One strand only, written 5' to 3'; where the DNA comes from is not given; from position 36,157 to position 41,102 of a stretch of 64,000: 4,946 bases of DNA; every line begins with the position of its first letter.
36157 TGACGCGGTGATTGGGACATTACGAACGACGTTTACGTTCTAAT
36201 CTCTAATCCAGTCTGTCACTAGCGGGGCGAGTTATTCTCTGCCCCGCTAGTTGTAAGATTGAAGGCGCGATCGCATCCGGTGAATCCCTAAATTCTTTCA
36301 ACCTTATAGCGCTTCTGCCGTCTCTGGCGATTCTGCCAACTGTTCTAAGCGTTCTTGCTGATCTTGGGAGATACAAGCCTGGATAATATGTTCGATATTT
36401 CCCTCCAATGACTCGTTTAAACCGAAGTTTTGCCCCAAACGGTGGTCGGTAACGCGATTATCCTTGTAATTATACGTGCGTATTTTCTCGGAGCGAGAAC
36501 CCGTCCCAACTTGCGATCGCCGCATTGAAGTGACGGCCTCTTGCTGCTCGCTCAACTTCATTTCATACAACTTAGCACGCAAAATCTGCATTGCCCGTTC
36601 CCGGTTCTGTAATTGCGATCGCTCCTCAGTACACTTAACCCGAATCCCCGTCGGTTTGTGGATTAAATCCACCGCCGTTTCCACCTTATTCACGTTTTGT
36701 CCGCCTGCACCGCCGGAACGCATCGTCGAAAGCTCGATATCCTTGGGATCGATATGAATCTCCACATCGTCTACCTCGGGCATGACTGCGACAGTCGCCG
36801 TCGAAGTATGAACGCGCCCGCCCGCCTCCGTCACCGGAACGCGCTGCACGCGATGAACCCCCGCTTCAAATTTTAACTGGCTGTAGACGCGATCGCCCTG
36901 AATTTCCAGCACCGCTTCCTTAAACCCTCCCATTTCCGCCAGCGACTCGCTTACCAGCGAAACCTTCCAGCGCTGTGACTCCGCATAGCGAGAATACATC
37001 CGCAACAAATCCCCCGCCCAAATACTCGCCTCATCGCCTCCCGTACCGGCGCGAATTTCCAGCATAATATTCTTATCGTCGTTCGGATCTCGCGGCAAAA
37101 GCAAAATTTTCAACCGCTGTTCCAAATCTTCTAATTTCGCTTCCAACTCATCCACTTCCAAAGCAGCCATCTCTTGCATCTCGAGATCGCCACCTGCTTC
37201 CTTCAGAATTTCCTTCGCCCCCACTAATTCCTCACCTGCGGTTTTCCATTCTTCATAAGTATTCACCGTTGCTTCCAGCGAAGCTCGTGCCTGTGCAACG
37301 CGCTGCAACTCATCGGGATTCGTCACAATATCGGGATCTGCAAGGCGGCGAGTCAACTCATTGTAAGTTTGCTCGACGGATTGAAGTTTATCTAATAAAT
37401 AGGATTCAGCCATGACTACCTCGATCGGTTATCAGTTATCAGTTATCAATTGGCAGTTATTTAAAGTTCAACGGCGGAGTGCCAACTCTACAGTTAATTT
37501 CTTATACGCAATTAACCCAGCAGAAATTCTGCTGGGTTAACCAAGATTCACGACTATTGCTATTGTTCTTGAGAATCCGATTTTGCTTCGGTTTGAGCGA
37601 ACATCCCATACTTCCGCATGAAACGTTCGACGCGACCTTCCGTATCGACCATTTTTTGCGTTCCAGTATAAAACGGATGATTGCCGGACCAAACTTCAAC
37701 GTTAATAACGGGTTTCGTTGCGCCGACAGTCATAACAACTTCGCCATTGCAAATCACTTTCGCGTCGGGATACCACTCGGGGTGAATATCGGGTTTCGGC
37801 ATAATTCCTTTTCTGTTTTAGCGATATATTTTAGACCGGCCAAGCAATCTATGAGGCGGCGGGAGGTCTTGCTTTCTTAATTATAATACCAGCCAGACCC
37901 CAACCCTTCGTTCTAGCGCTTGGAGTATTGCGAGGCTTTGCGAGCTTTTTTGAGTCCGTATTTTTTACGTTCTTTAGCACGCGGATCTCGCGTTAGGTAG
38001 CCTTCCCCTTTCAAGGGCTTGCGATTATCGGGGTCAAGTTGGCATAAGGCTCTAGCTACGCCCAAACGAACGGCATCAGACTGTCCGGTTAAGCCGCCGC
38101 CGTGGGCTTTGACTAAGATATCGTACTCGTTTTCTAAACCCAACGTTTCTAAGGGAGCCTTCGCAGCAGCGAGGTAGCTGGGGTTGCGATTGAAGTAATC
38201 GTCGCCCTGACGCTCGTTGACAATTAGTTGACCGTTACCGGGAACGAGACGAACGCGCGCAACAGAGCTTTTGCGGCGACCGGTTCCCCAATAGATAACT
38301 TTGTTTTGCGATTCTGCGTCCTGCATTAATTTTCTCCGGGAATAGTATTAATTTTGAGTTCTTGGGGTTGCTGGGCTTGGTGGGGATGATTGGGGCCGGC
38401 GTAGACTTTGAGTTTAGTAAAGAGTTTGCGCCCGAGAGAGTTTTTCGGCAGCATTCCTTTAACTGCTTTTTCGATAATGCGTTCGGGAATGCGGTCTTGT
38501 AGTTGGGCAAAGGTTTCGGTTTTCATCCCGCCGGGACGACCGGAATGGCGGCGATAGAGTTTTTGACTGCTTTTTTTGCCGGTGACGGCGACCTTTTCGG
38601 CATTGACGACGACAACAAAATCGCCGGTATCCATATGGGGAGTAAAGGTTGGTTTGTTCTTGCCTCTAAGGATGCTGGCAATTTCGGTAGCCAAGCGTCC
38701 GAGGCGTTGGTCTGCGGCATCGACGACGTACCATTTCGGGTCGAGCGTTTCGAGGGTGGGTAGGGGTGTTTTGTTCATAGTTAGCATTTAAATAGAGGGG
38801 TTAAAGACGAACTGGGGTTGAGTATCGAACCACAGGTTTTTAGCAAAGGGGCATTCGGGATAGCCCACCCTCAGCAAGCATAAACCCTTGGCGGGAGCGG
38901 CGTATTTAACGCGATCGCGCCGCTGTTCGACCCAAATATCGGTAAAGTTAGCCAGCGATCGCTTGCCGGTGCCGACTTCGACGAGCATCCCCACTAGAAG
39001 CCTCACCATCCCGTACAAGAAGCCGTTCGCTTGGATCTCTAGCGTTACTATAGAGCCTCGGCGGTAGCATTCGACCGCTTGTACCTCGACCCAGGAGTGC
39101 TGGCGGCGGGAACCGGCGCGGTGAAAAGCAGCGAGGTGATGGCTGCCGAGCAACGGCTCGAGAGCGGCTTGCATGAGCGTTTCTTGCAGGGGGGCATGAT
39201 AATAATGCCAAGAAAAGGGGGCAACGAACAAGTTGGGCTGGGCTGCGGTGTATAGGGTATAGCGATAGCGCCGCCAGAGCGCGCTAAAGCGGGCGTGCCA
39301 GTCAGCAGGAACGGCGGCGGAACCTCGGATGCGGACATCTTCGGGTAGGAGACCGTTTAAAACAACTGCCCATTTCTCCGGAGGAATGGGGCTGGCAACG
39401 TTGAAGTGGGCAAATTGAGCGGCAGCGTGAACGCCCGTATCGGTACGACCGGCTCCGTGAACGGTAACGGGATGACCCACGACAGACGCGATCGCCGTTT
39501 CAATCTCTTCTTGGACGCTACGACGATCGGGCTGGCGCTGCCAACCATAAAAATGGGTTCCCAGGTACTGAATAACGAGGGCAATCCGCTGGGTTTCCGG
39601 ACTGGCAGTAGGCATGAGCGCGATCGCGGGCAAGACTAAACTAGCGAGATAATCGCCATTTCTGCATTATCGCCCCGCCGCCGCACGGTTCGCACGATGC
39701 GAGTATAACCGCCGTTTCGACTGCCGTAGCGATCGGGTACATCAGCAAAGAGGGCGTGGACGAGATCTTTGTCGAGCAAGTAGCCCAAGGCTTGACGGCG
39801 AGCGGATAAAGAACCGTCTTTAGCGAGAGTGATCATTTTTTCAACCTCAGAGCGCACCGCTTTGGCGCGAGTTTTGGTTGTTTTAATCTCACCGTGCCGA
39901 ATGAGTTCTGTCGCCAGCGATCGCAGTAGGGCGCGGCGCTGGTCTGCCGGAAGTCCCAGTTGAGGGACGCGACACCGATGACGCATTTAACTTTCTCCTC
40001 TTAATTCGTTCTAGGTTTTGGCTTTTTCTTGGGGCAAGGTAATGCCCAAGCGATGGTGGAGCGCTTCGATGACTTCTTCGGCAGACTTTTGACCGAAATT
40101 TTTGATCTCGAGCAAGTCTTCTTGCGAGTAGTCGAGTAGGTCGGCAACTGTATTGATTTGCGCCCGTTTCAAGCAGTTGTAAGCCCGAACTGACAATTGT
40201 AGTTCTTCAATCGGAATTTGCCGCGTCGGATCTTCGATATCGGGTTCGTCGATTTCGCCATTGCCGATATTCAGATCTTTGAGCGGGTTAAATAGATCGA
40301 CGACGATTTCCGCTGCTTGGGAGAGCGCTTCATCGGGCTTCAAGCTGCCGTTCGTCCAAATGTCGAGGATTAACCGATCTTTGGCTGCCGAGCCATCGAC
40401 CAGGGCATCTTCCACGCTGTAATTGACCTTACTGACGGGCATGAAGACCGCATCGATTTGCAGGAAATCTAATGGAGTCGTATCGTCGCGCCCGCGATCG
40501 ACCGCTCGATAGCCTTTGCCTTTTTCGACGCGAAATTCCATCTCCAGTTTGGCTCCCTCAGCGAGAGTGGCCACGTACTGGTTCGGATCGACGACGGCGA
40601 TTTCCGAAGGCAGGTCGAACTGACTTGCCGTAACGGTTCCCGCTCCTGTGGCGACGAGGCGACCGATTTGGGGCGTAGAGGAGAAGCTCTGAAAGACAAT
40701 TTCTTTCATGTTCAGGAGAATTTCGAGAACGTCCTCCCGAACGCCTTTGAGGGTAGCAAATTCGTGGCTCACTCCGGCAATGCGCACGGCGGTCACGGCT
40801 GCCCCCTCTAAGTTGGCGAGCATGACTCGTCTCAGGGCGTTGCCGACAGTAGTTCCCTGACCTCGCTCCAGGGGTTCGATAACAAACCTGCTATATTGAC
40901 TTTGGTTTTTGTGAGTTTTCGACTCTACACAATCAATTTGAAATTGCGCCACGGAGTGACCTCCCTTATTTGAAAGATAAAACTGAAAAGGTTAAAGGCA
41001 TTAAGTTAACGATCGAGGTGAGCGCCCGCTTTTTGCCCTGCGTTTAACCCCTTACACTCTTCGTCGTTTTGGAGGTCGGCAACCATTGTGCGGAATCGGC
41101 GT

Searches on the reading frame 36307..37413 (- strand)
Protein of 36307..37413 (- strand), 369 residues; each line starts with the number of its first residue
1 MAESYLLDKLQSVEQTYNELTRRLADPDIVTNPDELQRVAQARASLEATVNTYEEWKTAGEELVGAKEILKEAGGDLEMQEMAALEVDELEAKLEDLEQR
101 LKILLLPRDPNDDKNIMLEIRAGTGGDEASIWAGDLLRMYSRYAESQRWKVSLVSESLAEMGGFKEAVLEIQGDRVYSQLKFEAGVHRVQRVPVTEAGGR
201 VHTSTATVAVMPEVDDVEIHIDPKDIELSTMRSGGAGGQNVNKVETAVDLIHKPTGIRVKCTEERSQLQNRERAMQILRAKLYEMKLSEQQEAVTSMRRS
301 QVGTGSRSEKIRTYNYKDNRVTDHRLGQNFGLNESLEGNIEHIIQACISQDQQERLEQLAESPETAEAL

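Call 51: search_protein_families(library=pfam, proteins=[window:36307-37413:-], max_evalue=0.001)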
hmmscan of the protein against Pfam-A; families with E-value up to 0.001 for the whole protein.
window:36307-37413:- (369 aa): 3 families
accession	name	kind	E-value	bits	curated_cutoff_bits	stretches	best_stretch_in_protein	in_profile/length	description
PF03462.23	PCRF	-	3e-74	249.5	24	1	14-208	2-194/194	PCRF domain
PF00472.26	RF-1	-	7.3e-42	142.4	35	1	215-325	1-116/116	RF-1 domain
PF16326.10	ABC_tran_CTD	-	0.00046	20.8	32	1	8-55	15-63/69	ABC transporter C-terminal domain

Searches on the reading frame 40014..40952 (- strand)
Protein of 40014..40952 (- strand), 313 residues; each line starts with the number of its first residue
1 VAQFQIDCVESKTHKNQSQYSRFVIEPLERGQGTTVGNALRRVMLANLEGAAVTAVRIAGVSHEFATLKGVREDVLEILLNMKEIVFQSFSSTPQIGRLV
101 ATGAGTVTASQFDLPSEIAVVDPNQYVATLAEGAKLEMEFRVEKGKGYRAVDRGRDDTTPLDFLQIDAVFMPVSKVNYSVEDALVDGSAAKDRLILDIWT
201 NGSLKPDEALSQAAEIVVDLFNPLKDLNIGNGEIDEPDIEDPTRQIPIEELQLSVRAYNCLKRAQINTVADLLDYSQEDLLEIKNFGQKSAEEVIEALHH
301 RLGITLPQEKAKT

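Call 17: find_encoding_contigs(protein=window:40014-40952:-, flank=3000, max_places=6)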
Protein window:40014-40952:- (313 aa): 1 contig read that carries it; 1 place shown.
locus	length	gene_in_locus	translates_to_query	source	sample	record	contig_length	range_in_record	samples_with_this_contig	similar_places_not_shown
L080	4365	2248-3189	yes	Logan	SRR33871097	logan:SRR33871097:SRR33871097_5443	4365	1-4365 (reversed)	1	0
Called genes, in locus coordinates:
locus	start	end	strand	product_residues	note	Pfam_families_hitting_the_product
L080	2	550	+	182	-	?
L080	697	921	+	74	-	PF01176:eIF-1a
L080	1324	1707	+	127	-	PF00416:Ribosomal_S13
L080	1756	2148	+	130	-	PF00411:Ribosomal_S11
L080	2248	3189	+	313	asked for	PF01193:RNA_pol_L, PF01000:RNA_pol_A_bac, PF03118:RNA_pol_A_CTD, PF14520:HHH_5 (faint), PF26169:HHH_XRCC3_RpoA (faint)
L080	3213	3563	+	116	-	PF01196:Ribosomal_L17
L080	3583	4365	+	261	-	?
